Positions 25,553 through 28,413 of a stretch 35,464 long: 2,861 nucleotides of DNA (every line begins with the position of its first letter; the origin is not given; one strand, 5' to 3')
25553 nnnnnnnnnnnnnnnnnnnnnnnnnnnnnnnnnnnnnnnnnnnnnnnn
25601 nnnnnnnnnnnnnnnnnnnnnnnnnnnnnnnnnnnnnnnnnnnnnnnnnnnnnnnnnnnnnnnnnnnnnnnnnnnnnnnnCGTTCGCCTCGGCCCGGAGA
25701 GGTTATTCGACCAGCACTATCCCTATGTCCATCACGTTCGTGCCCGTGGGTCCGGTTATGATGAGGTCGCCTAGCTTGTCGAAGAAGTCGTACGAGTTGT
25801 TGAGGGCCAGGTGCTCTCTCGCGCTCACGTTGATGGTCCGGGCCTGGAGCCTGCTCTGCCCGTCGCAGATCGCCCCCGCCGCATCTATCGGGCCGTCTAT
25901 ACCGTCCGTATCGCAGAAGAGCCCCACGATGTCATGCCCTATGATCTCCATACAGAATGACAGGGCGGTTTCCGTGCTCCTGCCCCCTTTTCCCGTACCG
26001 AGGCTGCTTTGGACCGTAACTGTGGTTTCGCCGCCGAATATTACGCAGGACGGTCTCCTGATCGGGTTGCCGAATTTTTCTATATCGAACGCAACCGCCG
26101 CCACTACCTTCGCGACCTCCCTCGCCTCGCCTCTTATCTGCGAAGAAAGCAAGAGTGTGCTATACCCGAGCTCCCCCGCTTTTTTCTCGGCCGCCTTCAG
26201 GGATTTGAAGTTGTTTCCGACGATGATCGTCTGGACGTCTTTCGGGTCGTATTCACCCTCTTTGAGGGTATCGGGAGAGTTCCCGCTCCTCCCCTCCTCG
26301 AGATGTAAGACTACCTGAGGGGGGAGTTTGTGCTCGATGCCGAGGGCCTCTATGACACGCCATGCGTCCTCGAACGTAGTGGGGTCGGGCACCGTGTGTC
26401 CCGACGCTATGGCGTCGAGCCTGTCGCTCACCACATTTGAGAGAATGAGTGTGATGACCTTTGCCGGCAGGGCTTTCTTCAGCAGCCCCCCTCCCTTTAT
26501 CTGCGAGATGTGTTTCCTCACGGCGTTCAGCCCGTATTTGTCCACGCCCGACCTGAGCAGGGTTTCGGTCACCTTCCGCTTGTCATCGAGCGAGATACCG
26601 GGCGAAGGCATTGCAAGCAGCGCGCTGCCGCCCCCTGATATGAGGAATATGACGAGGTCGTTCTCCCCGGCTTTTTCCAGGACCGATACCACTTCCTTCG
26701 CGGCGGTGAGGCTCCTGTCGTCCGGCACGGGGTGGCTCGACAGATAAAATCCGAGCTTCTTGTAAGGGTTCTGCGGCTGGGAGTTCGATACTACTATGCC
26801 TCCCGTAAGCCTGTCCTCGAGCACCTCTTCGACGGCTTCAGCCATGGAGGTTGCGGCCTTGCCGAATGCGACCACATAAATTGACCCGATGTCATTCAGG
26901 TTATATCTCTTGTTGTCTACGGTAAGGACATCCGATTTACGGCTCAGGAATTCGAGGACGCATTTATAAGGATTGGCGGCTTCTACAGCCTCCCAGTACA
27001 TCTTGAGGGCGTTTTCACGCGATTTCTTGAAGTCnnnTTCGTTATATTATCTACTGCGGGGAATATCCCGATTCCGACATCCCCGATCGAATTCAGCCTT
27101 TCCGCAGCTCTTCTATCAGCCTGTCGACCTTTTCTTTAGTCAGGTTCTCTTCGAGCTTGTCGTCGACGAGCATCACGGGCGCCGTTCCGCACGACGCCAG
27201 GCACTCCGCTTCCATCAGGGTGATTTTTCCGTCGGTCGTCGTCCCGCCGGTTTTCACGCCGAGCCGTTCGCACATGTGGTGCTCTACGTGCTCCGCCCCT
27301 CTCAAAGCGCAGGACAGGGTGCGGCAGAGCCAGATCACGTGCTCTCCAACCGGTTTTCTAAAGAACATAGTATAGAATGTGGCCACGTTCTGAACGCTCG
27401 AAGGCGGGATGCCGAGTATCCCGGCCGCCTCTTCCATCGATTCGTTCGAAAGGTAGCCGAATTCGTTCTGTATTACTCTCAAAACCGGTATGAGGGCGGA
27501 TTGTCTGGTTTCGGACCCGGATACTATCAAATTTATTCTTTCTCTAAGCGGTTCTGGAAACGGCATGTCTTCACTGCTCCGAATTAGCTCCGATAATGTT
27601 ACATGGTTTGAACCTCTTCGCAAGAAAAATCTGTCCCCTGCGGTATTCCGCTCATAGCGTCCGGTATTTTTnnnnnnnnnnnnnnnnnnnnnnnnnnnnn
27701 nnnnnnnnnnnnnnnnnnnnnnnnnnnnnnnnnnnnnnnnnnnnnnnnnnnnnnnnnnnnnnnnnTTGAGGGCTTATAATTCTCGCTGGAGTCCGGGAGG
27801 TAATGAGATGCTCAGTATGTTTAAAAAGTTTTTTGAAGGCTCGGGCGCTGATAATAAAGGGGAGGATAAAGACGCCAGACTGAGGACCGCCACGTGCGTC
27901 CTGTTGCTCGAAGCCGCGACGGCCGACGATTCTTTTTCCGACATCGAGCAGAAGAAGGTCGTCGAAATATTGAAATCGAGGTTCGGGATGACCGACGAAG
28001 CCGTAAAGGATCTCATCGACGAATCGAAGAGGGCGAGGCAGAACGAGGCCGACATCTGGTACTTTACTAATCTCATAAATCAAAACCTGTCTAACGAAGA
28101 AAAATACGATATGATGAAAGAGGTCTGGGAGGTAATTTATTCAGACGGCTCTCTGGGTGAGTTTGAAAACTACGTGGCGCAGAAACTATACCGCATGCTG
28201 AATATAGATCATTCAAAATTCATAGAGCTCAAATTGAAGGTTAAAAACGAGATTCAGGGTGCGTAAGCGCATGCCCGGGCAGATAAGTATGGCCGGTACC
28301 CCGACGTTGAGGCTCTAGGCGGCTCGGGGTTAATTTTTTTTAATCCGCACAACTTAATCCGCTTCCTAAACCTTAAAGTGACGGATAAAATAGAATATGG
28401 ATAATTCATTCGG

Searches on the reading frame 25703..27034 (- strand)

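Call 9: search_protein_families(library=pfam, proteins=[window:25703-27034:-])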
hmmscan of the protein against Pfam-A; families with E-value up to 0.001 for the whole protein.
window:25703-27034:- (443 aa): 2 families
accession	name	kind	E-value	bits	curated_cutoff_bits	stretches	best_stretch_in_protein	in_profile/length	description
PF13660.11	DUF4147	-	5.9e-77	258.7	23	1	9-246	2-234/234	Domain of unknown function (DUF4147)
PF05161.18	MOFRL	-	1e-32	112.9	28.3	1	330-436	2-106/106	MOFRL family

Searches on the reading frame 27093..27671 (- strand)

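Call 9: search_protein_families(library=pfam, proteins=[window:27093-27671:-])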
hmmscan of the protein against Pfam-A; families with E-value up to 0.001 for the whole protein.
window:27093-27671:- (192 aa): 1 family
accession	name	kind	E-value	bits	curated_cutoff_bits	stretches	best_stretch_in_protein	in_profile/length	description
PF01257.25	2Fe-2S_thioredx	-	2e-49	167.6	24.8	1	49-189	4-144/145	Thioredoxin-like [2Fe-2S] ferredoxin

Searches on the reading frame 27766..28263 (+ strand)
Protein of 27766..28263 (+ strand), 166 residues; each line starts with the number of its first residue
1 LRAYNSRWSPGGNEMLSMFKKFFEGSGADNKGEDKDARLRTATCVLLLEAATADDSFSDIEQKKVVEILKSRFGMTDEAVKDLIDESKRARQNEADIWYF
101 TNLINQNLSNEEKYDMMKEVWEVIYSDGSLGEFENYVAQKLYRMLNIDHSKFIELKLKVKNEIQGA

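Call 10: search_protein_families(library=pfam, proteins=[window:27766-28263:+])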
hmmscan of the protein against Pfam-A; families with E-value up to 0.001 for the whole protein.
window:27766-28263:+ (166 aa): 1 family
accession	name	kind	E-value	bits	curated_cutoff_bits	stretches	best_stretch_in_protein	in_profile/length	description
PF05099.18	TerB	-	1.7e-25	90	24.4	1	41-156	2-117/118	Tellurite resistance protein TerB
